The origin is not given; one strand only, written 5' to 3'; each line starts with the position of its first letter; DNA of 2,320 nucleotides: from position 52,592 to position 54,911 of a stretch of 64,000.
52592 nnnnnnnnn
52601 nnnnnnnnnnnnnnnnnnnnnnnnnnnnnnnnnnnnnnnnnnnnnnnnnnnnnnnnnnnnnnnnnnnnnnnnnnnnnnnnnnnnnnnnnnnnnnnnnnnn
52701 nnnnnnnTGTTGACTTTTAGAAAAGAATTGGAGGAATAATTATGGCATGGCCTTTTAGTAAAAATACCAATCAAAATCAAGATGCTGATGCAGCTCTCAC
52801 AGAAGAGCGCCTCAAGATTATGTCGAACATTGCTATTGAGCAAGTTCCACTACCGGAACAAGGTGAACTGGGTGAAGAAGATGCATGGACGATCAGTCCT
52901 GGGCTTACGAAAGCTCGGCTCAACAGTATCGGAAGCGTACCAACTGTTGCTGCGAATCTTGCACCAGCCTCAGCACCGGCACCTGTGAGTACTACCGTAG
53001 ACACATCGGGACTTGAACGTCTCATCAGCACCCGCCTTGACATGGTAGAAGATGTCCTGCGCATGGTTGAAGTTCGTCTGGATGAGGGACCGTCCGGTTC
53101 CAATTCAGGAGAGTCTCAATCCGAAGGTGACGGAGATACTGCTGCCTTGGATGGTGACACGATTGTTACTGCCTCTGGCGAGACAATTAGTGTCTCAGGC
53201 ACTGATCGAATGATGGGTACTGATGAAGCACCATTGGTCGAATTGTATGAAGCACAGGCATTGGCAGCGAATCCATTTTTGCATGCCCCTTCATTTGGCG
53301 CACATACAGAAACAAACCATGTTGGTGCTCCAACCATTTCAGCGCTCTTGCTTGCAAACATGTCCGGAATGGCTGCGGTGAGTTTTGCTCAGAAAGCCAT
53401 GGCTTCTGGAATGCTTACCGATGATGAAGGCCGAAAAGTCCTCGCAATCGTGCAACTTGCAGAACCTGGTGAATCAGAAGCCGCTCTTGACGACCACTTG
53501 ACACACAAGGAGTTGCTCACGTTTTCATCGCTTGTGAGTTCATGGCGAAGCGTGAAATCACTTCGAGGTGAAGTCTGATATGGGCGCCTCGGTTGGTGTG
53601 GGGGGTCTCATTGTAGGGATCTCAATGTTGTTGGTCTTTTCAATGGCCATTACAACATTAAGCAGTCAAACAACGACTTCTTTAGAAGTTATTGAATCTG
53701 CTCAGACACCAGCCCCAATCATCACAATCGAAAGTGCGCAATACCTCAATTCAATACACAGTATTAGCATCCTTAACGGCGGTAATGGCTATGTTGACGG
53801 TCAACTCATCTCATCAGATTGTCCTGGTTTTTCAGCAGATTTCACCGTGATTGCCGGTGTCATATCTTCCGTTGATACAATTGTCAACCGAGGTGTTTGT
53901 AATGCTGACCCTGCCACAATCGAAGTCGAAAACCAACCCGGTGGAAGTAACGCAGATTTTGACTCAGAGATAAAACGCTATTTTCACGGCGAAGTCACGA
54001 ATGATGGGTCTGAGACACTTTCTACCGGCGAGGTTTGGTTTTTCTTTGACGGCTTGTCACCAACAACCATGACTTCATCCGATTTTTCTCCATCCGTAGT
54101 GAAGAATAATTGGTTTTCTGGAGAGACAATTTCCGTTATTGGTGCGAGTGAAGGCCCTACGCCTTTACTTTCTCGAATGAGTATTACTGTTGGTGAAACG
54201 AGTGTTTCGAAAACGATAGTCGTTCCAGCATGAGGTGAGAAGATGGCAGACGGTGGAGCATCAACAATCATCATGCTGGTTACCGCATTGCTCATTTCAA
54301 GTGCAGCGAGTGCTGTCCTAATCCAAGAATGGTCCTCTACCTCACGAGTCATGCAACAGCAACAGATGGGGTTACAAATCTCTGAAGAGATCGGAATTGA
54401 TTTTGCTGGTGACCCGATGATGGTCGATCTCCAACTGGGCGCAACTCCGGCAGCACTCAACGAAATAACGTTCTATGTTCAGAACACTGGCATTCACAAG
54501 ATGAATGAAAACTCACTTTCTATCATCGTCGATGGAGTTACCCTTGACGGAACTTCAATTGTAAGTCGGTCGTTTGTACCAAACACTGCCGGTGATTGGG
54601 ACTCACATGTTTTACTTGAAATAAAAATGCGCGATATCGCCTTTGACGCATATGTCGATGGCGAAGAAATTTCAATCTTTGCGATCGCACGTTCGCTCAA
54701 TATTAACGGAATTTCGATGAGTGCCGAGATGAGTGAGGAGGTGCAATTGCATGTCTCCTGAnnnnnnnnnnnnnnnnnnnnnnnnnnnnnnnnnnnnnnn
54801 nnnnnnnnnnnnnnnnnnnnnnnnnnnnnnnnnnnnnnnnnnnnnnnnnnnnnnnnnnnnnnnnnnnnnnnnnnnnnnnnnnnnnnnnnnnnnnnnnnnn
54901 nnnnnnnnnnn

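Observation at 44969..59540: Non-canonical archaellum super-operon lacking arlC/D/E and arlX, with five uncharacterised coupled genes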

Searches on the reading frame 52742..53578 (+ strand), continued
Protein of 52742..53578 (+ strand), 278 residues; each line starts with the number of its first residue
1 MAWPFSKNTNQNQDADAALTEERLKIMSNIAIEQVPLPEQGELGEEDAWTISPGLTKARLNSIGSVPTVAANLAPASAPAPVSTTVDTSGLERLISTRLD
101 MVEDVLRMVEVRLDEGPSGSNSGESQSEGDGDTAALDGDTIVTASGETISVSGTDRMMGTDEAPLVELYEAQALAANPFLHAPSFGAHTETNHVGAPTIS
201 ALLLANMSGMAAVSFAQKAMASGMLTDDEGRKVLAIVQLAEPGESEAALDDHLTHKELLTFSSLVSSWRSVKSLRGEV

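Call 60: find_encoding_contigs(protein=P0282, flank=10000, max_places=1)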
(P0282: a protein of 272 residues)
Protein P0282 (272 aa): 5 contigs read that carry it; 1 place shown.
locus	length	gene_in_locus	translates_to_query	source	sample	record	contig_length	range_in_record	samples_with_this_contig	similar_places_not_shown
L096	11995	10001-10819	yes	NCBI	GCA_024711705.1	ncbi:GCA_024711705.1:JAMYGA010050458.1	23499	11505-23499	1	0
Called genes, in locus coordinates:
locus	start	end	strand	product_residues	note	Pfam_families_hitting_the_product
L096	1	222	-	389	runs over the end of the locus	PF04104:DNA_primase_lrg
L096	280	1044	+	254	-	-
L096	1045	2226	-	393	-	-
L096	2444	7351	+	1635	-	-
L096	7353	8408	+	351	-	-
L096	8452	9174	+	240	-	PF01917:Flagellin_arch-type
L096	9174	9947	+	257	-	PF01917:Flagellin_arch-type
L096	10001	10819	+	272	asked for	-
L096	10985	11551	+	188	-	-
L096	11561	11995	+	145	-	?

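Call 62: list_cluster_members(proteins=[P0242, P0243, P0250, P0262, P0267, P0270, P0274, P0282, P0298])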
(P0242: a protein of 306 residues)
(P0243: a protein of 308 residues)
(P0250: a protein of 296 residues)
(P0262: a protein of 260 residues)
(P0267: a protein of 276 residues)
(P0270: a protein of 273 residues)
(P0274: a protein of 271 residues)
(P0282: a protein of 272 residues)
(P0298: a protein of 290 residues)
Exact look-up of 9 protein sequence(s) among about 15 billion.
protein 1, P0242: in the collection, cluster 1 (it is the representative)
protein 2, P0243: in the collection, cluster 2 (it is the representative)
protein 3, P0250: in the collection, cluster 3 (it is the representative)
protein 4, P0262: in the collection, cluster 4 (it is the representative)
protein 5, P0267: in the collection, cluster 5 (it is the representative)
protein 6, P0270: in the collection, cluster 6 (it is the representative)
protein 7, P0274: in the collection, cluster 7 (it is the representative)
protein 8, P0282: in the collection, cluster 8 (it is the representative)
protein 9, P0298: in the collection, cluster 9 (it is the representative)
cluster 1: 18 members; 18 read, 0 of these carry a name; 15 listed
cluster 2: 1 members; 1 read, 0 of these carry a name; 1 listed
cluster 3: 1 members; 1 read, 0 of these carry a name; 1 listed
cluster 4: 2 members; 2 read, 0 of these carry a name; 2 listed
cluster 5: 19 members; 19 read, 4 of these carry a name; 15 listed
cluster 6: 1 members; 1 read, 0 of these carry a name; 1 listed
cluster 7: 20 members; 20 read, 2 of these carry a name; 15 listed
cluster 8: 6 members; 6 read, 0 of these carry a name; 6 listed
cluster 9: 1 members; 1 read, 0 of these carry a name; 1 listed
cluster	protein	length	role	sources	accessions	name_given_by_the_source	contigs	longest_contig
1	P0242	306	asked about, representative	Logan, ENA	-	-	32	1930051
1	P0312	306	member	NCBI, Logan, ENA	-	-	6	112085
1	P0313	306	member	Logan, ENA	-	-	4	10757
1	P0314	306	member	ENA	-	-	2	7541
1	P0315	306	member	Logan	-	-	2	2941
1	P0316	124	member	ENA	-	-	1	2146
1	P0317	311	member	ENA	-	-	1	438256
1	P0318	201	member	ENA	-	-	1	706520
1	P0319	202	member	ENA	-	-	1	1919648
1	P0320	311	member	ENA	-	-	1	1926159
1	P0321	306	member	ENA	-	-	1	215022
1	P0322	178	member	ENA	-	-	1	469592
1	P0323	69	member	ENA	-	-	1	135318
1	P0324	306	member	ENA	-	-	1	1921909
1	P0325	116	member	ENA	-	-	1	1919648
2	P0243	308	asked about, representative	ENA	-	-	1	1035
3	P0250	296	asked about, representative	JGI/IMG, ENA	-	-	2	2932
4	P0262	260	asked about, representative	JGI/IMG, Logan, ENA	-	-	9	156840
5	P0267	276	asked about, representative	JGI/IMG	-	-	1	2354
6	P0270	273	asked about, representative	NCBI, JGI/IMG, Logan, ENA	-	-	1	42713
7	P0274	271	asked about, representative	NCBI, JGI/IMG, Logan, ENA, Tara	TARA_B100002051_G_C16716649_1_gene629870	strand:+ start:9865 stop:10680 length:816 start_codon:yes stop_codon:yes ...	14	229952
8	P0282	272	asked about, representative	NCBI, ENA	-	-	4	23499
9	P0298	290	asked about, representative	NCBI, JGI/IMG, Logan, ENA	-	-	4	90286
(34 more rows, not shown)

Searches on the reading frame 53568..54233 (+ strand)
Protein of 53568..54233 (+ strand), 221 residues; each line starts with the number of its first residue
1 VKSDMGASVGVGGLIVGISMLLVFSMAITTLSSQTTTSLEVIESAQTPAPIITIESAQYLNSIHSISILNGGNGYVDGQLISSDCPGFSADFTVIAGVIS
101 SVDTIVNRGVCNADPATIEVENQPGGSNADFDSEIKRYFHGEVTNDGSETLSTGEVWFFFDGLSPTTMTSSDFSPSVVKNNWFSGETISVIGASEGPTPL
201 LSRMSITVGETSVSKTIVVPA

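Call 3: search_protein_families(library=pfam, proteins=[window:53568-54233:+], max_evalue=1)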
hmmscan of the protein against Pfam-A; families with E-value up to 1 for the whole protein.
window:53568-54233:+ (221 aa): 1 family
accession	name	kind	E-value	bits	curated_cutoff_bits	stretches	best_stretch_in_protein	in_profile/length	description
PF01917.21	Arch_flagellin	-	0.45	11.3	29.5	0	7-34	1-28/162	Archaebacterial flagellin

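Call 5: search_protein_families(library=ncbifam, proteins=[window:53568-54233:+], max_evalue=1)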
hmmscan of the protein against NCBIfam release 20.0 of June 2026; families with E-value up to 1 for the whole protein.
window:53568-54233:+ (221 aa): 1 family
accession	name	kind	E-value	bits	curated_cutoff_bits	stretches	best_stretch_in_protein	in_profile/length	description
NF052590.1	ArlF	equivalog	0.00011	22.3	110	1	138-191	66-118/137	archaellum stator protein ArlF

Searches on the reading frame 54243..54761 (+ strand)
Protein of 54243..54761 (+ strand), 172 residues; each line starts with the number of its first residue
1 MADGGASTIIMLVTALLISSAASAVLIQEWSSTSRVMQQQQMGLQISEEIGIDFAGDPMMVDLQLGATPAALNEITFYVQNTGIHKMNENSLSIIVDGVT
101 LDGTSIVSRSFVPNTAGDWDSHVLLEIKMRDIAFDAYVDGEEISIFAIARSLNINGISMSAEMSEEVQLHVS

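Call 3: search_protein_families(library=pfam, proteins=[window:54243-54761:+], max_evalue=1)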
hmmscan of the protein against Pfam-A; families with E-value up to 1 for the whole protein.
window:54243-54761:+ (172 aa): 2 families
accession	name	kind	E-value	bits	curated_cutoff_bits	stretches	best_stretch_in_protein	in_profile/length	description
PF01917.21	Arch_flagellin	-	2.2e-06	28.5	29.5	1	4-107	3-108/162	Archaebacterial flagellin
PF07705.17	CARDB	-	0.077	13.6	22.7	1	69-106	17-54/101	CARDB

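Call 5: search_protein_families(library=ncbifam, proteins=[window:54243-54761:+], max_evalue=1)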
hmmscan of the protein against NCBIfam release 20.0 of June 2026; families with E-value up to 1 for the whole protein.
window:54243-54761:+ (172 aa): 4 families
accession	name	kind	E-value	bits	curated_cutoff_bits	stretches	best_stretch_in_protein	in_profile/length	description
NF052591.1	ArlG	equivalog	1.2e-09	38.4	110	1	1-131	1-125/148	archaellum stator protein ArlG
NF052590.1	ArlF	equivalog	0.035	14.3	110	1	71-105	63-97/137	archaellum stator protein ArlF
NF037997.1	Na_Pi_symport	subfamily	0.056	12.9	50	1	10-87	45-123/294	Na/Pi symporter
NF011343.0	PRK14760.1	equivalog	0.49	10.4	54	0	7-16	4-13/24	protein YoaJ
